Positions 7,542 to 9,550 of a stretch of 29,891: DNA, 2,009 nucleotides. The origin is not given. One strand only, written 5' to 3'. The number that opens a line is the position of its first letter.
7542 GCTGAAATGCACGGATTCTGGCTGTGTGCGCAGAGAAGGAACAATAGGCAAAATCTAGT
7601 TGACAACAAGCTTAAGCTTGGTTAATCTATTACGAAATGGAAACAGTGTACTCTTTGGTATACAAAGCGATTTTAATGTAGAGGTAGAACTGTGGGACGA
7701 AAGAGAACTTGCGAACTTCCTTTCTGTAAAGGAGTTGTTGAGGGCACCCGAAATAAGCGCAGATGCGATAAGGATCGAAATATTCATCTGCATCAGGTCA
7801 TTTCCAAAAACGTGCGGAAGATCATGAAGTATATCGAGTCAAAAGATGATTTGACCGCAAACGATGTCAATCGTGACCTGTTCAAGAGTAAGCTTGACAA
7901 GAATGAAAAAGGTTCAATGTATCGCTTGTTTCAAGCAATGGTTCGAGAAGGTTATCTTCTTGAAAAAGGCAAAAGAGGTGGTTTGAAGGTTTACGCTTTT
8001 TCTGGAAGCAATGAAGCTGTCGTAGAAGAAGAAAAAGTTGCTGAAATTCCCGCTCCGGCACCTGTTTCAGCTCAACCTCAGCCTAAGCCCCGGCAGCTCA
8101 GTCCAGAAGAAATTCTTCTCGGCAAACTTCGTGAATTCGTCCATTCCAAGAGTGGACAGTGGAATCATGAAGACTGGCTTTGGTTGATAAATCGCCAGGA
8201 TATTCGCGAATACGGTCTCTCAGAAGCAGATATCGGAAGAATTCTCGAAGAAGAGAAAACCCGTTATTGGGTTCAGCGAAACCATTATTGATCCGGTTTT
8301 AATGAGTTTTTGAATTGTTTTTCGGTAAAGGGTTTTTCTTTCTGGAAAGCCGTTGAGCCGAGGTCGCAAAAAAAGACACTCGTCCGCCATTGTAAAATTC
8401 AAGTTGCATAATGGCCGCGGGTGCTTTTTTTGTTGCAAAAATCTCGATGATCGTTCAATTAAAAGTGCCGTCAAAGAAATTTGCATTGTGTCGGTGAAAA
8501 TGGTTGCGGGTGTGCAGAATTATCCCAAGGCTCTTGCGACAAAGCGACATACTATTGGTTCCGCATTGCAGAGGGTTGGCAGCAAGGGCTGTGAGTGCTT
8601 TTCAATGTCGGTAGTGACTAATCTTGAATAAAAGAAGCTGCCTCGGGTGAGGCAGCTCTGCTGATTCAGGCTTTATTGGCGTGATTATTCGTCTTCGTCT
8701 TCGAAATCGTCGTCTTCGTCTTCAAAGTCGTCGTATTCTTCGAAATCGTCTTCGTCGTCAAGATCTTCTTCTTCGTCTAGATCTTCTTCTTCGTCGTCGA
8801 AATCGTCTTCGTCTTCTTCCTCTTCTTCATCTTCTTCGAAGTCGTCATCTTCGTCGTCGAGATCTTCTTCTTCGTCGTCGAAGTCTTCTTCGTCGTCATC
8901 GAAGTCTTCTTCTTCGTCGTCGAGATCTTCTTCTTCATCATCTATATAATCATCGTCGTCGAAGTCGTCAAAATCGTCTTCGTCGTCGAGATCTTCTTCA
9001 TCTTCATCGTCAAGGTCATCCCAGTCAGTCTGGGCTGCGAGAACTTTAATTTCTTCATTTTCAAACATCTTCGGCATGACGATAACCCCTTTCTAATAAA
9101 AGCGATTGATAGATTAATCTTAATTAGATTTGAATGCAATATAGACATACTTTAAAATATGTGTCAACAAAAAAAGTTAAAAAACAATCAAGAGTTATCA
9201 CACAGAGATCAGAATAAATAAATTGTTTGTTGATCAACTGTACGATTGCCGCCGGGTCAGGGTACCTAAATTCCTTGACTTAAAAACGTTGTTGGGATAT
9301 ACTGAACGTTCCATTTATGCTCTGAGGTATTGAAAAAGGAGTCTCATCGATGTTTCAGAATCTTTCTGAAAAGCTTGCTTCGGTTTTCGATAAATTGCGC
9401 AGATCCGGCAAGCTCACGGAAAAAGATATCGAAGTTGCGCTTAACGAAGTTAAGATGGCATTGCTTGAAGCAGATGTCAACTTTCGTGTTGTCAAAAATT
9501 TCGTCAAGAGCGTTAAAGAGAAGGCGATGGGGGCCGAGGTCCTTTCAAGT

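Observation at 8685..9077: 130-aa hyper-acidic poly-D/E protein with periodic aromatic/Leu residues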

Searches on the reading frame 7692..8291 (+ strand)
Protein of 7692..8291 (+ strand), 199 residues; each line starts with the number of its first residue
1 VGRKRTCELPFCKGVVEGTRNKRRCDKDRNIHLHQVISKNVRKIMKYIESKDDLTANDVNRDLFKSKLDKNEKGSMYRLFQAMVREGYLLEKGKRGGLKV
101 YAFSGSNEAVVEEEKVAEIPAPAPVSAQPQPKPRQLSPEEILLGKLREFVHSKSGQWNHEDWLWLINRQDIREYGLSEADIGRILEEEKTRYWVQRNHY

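Call 4: search_protein_families(library=pfam, proteins=[window:7692-8291:+], max_evalue=1)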
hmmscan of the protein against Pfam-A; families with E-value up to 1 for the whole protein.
window:7692-8291:+ (199 aa): 0 families

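Call 8: search_protein_families(library=ncbifam, proteins=[window:7692-8291:+], max_evalue=1)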
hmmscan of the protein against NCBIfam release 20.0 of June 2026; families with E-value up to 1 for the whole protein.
window:7692-8291:+ (199 aa): 1 family
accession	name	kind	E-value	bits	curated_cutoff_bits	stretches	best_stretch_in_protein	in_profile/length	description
TIGR04526.1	predic_Ig_block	subfamily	0.041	12.8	150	1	42-113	240-313/693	putative immunoglobulin-blocking virulence protein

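Call 43: predict_structure(alignment_id=A6)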
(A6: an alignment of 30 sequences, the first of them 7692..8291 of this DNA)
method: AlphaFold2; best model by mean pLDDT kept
length: 199 residues; sequences in the alignment: 30
mean_pLDDT: 78.8   pTM: 0.47
mean pLDDT of the five models: 78.8, 77.5, 76.5, 76.3, 75.1
residues with pLDDT >= 90: 76; 70-90: 73; 50-70: 23; < 50: 27
segments of 3 or more residues with pLDDT < 50: 107-132
pLDDT, mean of each block of 10 residues (from residue 1): 65 67 71 85 91 91 92 90 89 90 67 35 43 64 90 93 90 86 92 85
secondary structure, 60 per line:
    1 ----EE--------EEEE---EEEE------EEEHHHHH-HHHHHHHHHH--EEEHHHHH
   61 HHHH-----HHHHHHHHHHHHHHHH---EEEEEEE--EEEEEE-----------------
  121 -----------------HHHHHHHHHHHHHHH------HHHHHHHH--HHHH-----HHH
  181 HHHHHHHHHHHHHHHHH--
elements in order: E15-18 E22-25 E32-34 H35-39 H41-50 E53-55 H56-64 H70-85 E89-95 E98-103 H138-152 H159-166 H169-172 H178-197

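Call 46: fold_search(model_id=the predicted structure, library=pdb)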
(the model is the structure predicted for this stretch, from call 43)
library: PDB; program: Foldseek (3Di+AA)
matches with E <= 10: 656; with E <= 0.001: 0
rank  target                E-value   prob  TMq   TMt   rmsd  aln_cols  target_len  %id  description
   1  5x11_D                4.0e-02  0.75  0.26  0.29  17.9       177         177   15  Crystal structure of Bacillus subtilis PadR in complex with operator DNA (released 2017-11-22)
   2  5x11_F                4.0e-02  0.75  0.27  0.30  18.7       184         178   16  Crystal structure of Bacillus subtilis PadR in complex with operator DNA (released 2017-11-22)
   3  9e71_BW               4.3e-02  1.00  0.27  0.69   3.0        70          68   18  Cryo-EM structure of the Pyrobaculum calidifontis 70S ribosome (released 2024-11-20)
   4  5x11_H                4.5e-02  0.66  0.27  0.30  18.6       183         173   15  Crystal structure of Bacillus subtilis PadR in complex with operator DNA (released 2017-11-22)
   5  5x11_A                4.8e-02  0.63  0.26  0.29  19.0       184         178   14  Crystal structure of Bacillus subtilis PadR in complex with operator DNA (released 2017-11-22)
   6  1p6r_MODEL_1_A        5.7e-02  1.00  0.29  0.64   3.3        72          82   19  Solution structure of the DNA binding domain of the repressor BlaI. (released 2003-12-09)
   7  6h1c_B                5.7e-02  1.00  0.27  0.39   4.0        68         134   22  Structure of Ferric uptake regulator from Pseudomonas aeruginosa with manganese. (released 2019-07-31)
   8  8xu8_SK               5.7e-02  0.98  0.29  0.52  12.5        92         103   14  State 2c(S2c) of yeast 80S ribosome bound to compact eEF2 and 2 tRNAs during peptidyl transferation (released 2024-12-11)
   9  8brm_Sc               6.1e-02  1.00  0.27  0.68   2.5        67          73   12  Giardia ribosome in POST-T state, no E-site tRNA (A6) (released 2023-03-15)
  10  6zu5_SZ0              6.5e-02  0.96  0.25  0.58   6.9        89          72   20  Structure of the Paranosema locustae ribosome in complex with Lso2 (released 2020-11-04)
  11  6jyi_B                6.5e-02  0.60  0.25  0.29  18.9       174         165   14  Crystal structure of the PadR-like transcriptional regulator BC1756 from Bacillus cereus (released 2019-06-26)
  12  1sax_A                6.9e-02  0.90  0.27  0.42  12.2       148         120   13  Three-dimensional structure of s.aureus methicillin-resistance regulating transcriptional repressor meci in complex wi (released 2004-04-27)
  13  6lg2_B                6.9e-02  0.66  0.27  0.28  18.7       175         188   16  VanR bound to Vanillate (released 2020-02-12)
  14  5x11_G                6.9e-02  0.57  0.27  0.30  18.6       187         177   14  Crystal structure of Bacillus subtilis PadR in complex with operator DNA (released 2017-11-22)
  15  7r81_a2               7.7e-02  1.00  0.27  0.66   2.7        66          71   15  Structure of the translating Neurospora crassa ribosome arrested by cycloheximide (released 2021-12-01)
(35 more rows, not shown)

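Call 75: search_protein_families(library=padloc, proteins=[window:7692-8291:+], max_evalue=1)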
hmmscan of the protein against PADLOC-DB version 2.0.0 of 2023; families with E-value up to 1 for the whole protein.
window:7692-8291:+ (199 aa): 1 family
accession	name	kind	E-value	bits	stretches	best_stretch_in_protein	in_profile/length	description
PDLC01875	CARF3--CARF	-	0.00078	17.3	1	31-104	138-204/219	-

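Call 76: search_protein_families(library=phrogs, proteins=[window:7692-8291:+], max_evalue=1)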
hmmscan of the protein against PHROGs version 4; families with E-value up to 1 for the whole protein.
window:7692-8291:+ (199 aa): 3 families
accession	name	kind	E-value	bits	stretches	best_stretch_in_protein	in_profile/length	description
phrog_20777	-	unknown function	0.095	13.8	1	140-159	18-37/71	-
phrog_142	-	moron, auxiliary metabolic gene and host takeover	0.19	12.8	1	40-109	13-76/116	Ren-like exclusion protein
phrog_15428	-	unknown function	0.24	12.4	1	87-164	20-96/168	-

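Call 81: list_cluster_members(proteins=[window:8688-9077:-, window:7692-8291:+])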
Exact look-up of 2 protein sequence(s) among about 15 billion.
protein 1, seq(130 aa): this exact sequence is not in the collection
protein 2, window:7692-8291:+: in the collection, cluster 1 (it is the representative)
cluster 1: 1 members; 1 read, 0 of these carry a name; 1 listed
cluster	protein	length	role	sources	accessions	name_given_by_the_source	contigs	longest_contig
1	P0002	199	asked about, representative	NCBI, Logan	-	-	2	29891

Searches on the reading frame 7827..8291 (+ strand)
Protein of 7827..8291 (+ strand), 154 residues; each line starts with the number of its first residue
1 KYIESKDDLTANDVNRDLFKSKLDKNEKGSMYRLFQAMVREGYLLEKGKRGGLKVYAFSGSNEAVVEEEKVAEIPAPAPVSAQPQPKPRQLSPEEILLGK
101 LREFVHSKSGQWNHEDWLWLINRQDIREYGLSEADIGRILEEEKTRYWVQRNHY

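Call 31: find_homologous_proteins(query=window:7827-8291:+, max_evalue=0.001)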
Query window:7827-8291:+ (154 aa): 155 proteins with E <= 0.001 among 361 candidates; the best 120 are listed.
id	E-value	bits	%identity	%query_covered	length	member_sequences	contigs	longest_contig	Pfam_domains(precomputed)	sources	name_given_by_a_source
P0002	1.9e-97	341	100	100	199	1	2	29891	-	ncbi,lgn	-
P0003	1.2e-91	323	94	100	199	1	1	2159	-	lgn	-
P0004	4.5e-89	314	92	100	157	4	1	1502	-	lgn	-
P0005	1.4e-88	313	92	100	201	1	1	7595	-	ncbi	-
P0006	2.4e-83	296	86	100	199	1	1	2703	-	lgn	-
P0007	7.4e-83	294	86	100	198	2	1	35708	-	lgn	-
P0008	4.2e-77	275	82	100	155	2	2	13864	-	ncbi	ncbi:MAG: hypothetical protein AB1403_22175 [Candidatus Riflebacteria bacterium]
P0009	4.8e-77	275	84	100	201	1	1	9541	-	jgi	-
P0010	4.8e-77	275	84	100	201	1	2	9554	-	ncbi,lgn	-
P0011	5.3e-77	275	81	100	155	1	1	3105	-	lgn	-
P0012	1.2e-76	274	81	100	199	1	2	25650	-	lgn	-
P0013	5.1e-76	272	80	100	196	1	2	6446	-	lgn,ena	-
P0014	1.1e-75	271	80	100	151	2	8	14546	-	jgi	jgi:hypothetical protein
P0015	9.3e-68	245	74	100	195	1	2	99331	-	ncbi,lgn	ncbi:MAG: hypothetical protein Kow0029_20840 [Candidatus Rifleibacteriota bacterium]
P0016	1.9e-67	244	72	100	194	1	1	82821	-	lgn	-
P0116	1.3e-51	193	59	99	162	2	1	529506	-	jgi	jgi:hypothetical protein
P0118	2.0e-51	192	56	99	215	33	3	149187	-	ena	-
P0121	9.2e-51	190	53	99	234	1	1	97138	-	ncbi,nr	ncbi:MAG: hypothetical protein HQM09_07450 [Candidatus Riflebacteria bacterium]|nr:hypothetical prot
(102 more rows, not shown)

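Call 32: search_protein_families(library=pfam, proteins=[window:7827-8291:+], max_evalue=1)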
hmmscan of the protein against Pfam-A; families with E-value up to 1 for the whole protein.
window:7827-8291:+ (154 aa): 0 families

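Call 48: find_encoding_contigs(protein=P0121, flank=4000, max_places=2)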
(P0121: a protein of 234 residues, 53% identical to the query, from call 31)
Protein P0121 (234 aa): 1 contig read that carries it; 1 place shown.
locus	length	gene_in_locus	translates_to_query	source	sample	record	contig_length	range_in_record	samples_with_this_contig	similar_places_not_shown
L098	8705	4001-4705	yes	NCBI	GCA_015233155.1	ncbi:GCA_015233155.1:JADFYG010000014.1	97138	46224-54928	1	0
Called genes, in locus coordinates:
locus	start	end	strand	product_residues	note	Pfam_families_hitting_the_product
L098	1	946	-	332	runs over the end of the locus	PF01087:GalP_UDP_transf, PF01230:HIT (faint), PF02744:GalP_UDP_tr_C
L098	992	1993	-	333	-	PF01087:GalP_UDP_transf, PF16285:DUF4931_N, PF16268:DUF4921, PF02744:GalP_UDP_tr_C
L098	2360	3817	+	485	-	PF13808:DDE_Tnp_1_assoc (weak)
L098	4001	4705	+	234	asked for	-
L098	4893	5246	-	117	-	-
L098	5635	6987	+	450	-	PF02881:SRP54_N, PF06414:Zeta_toxin (weak), PF13401:AAA_22 (weak), PF00448:SRP54, PF02978:SRP_SPB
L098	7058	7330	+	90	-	PF00886:Ribosomal_S16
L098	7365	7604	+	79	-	PF13083:KH_KhpA-B, PF00013:KH_1 (weak)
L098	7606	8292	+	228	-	PF01782:RimM, PF24986:PRC_RimM (weak)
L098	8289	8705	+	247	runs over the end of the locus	PF01746:tRNA_m1G_MT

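Call 49: find_encoding_contigs(protein=P0118, flank=4000, max_places=2)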
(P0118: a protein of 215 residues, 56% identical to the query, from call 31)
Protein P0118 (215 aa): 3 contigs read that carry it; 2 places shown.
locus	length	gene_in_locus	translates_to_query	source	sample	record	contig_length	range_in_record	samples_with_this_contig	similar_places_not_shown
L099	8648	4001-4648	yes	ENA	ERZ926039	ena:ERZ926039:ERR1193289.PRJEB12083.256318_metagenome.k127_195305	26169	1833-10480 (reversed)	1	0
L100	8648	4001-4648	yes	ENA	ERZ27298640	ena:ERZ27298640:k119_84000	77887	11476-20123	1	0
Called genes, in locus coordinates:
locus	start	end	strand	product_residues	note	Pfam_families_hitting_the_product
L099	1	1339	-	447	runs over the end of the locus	PF02881:SRP54_N, PF06414:Zeta_toxin (weak), PF13401:AAA_22 (faint), PF00448:SRP54, PF02978:SRP_SPB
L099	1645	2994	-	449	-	PF01336:tRNA_anti-codon, PF00152:tRNA-synt_2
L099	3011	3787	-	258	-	PF01261:AP_endonuc_2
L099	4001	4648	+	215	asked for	-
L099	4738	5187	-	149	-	-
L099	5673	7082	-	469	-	PF00224:PK, PF02887:PK_C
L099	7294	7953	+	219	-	PF01144:CoA_trans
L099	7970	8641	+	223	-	PF01144:CoA_trans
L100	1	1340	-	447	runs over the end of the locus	PF02881:SRP54_N, PF06414:Zeta_toxin (weak), PF13401:AAA_22 (faint), PF00448:SRP54, PF02978:SRP_SPB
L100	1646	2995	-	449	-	PF01336:tRNA_anti-codon, PF00152:tRNA-synt_2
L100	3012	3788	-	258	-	PF01261:AP_endonuc_2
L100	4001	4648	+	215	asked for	-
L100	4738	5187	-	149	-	-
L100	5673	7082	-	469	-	PF00224:PK, PF02887:PK_C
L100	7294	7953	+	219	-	PF01144:CoA_trans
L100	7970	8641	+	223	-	PF01144:CoA_trans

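Call 50: find_encoding_contigs(protein=P0116, flank=4000, max_places=2)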
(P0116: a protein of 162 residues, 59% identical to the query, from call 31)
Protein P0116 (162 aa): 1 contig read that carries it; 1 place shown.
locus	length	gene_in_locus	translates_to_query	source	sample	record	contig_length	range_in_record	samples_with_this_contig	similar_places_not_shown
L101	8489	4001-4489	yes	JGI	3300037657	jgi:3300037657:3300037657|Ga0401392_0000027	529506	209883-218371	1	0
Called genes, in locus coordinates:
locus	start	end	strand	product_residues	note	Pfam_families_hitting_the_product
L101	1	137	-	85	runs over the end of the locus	-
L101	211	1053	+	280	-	-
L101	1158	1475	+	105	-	PF01627:Hpt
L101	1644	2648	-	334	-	PF01087:GalP_UDP_transf, PF02744:GalP_UDP_tr_C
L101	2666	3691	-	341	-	PF01087:GalP_UDP_transf, PF16285:DUF4931_N (weak), PF16268:DUF4921, PF02744:GalP_UDP_tr_C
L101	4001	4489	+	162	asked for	-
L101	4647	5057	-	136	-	-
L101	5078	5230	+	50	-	-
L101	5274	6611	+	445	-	PF02881:SRP54_N, PF01656:CbiA (faint), PF06414:Zeta_toxin (weak), PF13401:AAA_22 (weak), PF00448:SRP54, PF02978:SRP_SPB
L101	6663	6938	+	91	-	PF00886:Ribosomal_S16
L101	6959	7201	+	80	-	PF13083:KH_KhpA-B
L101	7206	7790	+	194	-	PF01782:RimM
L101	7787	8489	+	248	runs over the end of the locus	PF01746:tRNA_m1G_MT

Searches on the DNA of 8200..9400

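Call 66: search_rna_families(source=window, start=8200, end=9400, threshold=evalue, max_evalue=1)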
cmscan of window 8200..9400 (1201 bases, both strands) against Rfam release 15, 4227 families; matches with E-value up to 1: 2.
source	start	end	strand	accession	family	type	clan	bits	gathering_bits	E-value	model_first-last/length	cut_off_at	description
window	8849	8901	-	RF01829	sR6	Gene; snRNA; snoRNA; CD-box;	-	25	60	0.29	1-53/53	no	sR6 snoRNA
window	8817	8923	-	RF02225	sX6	Gene; sRNA;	-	13.2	40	0.81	1-342/342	no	Proteobacterial sRNA sX6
